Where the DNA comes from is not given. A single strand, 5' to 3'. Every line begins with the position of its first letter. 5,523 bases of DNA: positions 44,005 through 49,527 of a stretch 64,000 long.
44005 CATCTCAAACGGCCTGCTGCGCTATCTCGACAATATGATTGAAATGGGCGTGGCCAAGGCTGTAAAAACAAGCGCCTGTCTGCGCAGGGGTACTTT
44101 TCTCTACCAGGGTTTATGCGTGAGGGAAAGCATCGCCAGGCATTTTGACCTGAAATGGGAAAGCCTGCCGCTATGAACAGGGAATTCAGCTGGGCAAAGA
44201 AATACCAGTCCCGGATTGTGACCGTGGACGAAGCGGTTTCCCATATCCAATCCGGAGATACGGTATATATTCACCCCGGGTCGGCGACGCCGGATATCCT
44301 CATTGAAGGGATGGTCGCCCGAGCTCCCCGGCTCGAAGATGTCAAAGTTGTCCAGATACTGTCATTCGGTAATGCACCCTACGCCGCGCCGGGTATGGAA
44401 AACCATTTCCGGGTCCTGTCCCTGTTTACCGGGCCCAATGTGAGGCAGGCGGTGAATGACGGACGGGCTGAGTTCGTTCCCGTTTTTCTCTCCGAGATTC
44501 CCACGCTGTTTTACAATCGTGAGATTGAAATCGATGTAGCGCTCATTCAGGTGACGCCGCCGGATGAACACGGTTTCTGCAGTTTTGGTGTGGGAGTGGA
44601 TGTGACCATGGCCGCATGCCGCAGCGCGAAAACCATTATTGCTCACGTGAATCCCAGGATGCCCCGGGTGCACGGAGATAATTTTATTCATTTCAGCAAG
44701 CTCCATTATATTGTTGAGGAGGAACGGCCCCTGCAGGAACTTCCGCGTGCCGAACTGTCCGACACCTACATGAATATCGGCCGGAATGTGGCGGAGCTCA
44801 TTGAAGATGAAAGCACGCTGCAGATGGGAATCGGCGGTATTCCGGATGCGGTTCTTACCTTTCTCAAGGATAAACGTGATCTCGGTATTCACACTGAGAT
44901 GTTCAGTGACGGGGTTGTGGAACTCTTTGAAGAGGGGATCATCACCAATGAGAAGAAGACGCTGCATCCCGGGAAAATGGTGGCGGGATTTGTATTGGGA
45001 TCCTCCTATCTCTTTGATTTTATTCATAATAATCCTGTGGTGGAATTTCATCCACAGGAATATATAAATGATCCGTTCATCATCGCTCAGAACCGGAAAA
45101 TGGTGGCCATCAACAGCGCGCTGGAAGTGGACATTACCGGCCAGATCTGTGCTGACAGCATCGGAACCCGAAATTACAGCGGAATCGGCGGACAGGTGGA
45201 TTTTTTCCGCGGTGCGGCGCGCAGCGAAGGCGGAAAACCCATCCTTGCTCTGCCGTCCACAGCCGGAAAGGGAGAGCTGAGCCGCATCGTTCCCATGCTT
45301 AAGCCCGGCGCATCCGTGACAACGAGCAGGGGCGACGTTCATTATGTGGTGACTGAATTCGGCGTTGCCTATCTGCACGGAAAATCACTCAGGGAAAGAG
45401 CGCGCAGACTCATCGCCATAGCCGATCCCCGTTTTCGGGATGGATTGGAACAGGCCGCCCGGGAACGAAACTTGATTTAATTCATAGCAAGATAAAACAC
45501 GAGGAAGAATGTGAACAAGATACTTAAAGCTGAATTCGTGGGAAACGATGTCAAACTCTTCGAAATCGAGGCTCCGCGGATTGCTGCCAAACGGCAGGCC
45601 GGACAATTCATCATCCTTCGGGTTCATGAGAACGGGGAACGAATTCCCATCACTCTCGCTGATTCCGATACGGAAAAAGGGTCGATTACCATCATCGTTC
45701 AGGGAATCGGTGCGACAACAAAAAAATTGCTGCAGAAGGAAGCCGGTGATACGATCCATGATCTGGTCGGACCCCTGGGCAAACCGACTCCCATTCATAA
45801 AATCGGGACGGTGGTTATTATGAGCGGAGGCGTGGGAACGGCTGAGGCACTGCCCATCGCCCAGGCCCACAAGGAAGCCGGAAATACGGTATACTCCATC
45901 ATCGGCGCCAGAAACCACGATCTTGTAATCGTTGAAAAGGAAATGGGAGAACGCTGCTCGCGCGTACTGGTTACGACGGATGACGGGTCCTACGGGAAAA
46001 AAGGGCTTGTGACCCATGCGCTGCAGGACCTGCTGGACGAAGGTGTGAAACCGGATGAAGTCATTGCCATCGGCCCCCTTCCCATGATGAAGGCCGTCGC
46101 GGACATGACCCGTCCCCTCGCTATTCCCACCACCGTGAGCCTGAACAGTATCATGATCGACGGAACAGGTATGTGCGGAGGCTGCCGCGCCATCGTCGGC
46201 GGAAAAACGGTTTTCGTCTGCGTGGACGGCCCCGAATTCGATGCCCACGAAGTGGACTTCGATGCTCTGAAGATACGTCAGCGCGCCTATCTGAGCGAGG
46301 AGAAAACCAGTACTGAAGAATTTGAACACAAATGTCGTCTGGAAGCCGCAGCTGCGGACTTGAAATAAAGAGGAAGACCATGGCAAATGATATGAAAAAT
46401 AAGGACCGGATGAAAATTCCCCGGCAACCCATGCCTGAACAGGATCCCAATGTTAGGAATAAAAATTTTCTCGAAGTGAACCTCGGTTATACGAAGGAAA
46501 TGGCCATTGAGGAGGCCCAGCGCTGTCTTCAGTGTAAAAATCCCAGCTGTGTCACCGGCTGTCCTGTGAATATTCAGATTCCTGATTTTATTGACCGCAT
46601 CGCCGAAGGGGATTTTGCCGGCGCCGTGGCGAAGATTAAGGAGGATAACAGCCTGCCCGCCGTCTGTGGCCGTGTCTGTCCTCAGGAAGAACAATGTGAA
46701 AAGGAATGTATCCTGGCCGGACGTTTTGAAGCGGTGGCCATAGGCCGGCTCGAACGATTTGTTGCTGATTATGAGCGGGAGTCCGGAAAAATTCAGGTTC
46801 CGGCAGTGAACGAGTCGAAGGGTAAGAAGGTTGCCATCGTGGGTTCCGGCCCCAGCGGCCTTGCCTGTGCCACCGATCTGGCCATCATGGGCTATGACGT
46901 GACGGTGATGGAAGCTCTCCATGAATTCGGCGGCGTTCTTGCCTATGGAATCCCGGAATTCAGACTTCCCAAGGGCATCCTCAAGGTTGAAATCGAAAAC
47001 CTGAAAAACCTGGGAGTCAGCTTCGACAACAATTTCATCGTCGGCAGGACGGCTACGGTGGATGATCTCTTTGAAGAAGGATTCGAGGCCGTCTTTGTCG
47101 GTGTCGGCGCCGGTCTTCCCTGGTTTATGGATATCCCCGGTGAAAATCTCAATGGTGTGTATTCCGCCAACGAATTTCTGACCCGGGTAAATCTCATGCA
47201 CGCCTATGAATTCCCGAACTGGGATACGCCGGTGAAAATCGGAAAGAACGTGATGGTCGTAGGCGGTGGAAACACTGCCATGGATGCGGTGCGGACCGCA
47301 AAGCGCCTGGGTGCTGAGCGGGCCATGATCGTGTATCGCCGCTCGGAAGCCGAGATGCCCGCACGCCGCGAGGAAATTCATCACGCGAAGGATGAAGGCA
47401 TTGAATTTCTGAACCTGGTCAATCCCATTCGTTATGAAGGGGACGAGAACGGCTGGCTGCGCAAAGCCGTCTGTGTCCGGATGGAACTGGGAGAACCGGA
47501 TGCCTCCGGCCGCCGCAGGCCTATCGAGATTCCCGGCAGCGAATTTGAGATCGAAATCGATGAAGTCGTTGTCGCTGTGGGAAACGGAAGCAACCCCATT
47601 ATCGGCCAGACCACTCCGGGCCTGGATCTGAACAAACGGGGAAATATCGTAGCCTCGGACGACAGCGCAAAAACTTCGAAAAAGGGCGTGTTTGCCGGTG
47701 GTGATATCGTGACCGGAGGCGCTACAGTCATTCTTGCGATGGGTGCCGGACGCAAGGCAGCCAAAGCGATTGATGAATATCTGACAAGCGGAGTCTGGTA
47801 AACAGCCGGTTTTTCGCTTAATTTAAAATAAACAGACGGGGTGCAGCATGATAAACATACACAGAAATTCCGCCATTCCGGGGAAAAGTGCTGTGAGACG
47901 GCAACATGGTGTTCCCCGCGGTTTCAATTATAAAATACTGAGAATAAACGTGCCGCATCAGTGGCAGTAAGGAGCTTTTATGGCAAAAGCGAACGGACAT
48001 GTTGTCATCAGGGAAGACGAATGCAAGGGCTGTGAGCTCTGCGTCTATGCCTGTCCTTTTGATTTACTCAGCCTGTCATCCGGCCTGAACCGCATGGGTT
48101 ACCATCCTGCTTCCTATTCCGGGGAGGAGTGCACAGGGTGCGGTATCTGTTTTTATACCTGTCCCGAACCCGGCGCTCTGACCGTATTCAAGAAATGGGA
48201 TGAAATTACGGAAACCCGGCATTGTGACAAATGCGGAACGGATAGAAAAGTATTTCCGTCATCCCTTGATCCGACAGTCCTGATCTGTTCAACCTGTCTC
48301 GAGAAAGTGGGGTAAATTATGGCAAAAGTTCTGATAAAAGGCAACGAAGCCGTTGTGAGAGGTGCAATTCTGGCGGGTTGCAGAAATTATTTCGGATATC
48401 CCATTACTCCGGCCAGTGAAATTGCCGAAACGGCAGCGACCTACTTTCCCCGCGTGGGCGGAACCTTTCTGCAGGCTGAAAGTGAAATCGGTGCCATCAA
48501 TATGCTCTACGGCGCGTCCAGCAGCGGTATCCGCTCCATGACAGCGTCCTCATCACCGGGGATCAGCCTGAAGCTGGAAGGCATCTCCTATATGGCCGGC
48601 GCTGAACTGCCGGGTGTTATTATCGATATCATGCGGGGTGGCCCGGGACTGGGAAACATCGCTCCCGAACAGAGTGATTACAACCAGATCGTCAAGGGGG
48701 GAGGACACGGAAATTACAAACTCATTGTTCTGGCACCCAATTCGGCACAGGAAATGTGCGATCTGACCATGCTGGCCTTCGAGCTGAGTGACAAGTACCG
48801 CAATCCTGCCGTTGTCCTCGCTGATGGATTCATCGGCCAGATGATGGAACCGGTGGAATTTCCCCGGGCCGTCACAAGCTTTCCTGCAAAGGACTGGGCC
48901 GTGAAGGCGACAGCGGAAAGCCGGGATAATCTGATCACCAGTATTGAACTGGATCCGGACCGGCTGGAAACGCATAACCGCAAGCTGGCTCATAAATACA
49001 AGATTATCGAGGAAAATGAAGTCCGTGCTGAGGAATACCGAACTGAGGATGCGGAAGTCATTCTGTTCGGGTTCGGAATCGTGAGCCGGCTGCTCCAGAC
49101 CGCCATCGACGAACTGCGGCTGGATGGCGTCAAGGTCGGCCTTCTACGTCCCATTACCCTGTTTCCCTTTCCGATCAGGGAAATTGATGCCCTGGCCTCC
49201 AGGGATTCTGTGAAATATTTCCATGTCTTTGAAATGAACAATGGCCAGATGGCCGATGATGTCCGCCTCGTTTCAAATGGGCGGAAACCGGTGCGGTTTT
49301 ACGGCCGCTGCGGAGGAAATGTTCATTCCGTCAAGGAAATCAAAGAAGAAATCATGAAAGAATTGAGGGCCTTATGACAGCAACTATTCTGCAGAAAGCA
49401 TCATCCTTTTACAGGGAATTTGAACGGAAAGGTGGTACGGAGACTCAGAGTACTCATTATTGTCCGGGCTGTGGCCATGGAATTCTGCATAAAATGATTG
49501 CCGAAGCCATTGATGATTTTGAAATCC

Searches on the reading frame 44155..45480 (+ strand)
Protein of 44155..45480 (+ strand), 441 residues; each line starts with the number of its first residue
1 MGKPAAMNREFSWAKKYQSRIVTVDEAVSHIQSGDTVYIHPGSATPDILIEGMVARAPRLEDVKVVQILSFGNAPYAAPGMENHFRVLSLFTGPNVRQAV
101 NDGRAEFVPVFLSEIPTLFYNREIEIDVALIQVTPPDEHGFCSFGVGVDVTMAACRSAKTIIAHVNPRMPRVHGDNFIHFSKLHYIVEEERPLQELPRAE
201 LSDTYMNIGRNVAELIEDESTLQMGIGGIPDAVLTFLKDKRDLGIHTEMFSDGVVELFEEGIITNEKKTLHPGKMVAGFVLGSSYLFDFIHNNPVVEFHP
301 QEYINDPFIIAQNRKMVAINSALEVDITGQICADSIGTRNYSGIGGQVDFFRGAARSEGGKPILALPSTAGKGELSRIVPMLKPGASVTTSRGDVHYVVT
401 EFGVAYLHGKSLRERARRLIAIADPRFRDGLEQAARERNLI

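Call 56: search_protein_families(library=pfam, proteins=[window:44155-45480:+], max_evalue=0.00001)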
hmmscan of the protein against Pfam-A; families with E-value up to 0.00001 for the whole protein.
window:44155-45480:+ (441 aa): 2 families
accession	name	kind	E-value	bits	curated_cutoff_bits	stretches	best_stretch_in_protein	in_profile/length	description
PF13336.12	AcetylCoA_hyd_C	-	4e-67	225.4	23.7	1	282-435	1-154/154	Acetyl-CoA hydrolase/transferase C-terminal domain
PF02550.21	AcetylCoA_hydro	-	2.1e-28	100.1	24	1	12-190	4-190/198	Acetyl-CoA hydrolase/transferase N-terminal domain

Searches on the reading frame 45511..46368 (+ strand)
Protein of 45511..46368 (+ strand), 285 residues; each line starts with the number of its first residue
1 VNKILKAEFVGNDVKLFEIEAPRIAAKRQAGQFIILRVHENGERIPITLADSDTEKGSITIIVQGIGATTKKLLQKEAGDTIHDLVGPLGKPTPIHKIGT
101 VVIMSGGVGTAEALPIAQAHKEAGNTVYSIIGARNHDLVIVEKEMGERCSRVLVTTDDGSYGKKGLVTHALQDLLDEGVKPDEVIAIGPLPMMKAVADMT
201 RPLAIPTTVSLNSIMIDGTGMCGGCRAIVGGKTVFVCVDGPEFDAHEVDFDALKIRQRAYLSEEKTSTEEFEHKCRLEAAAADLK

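Call 56: search_protein_families(library=pfam, proteins=[window:45511-46368:+], max_evalue=0.00001)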
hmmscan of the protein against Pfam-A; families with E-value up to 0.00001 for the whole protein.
window:45511-46368:+ (285 aa): 1 family
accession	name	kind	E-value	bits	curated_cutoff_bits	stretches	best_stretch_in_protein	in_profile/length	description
PF10418.14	DHODB_Fe-S_bind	-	1.3e-12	47.6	23.9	1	212-249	1-41/41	Iron-sulfur cluster binding domain of dihydroorotate dehydrogenase B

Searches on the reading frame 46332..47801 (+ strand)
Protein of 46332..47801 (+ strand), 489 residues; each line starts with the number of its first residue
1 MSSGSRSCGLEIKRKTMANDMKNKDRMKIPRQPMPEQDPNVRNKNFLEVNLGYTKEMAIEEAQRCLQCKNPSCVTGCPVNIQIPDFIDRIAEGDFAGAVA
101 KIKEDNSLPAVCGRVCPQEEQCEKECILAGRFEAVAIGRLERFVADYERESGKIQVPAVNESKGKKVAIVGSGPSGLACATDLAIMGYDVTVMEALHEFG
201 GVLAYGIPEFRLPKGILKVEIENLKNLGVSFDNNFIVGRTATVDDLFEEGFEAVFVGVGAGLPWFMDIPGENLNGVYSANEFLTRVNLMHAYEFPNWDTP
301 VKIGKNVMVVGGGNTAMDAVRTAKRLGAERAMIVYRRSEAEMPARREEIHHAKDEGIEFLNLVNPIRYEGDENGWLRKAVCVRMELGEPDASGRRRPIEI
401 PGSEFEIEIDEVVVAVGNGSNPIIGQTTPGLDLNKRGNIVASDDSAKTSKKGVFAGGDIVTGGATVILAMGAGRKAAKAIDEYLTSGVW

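Call 56: search_protein_families(library=pfam, proteins=[window:46332-47801:+], max_evalue=0.00001)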
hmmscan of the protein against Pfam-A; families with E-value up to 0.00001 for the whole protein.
window:46332-47801:+ (489 aa): 6 families
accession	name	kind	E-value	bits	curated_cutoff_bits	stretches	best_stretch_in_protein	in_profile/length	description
PF14691.11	Fer4_20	-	1.2e-44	151.2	25.8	1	42-152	1-112/113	Dihydroprymidine dehydrogenase domain II, 4Fe-4S cluster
PF07992.20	Pyr_redox_2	-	1.5e-28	100.5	26.1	1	165-473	1-291/291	Pyridine nucleotide-disulphide oxidoreductase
PF00070.33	Pyr_redox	-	3.5e-11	43.9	22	0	166-199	1-34/82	Pyridine nucleotide-disulphide oxidoreductase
PF13738.12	Pyr_redox_3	-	1.8e-08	34.4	30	0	288-340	150-199/305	Pyridine nucleotide-disulphide oxidoreductase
PF13450.12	NAD_binding_8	-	5.2e-07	30.3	21.9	1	169-203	1-35/68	NAD(P)-binding Rossmann-like domain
PF01262.27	AlaDh_PNT_C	-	3.7e-06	27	23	0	306-332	30-56/214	Alanine dehydrogenase/PNT, C-terminal domain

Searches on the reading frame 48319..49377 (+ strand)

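Call 56: search_protein_families(library=pfam, proteins=[window:48319-49377:+], max_evalue=0.00001)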
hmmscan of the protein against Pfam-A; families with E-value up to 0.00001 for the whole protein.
window:48319-49377:+ (352 aa): 2 families
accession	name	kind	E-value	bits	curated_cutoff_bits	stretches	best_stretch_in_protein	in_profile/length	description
PF01855.24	POR_N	-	3.4e-52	177.9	27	1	15-233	2-219/231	Pyruvate flavodoxin/ferredoxin oxidoreductase, thiamine diP-bdg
PF17147.9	PFOR_II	-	6e-21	75.2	27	1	245-341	1-102/102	Pyruvate:ferredoxin oxidoreductase core domain II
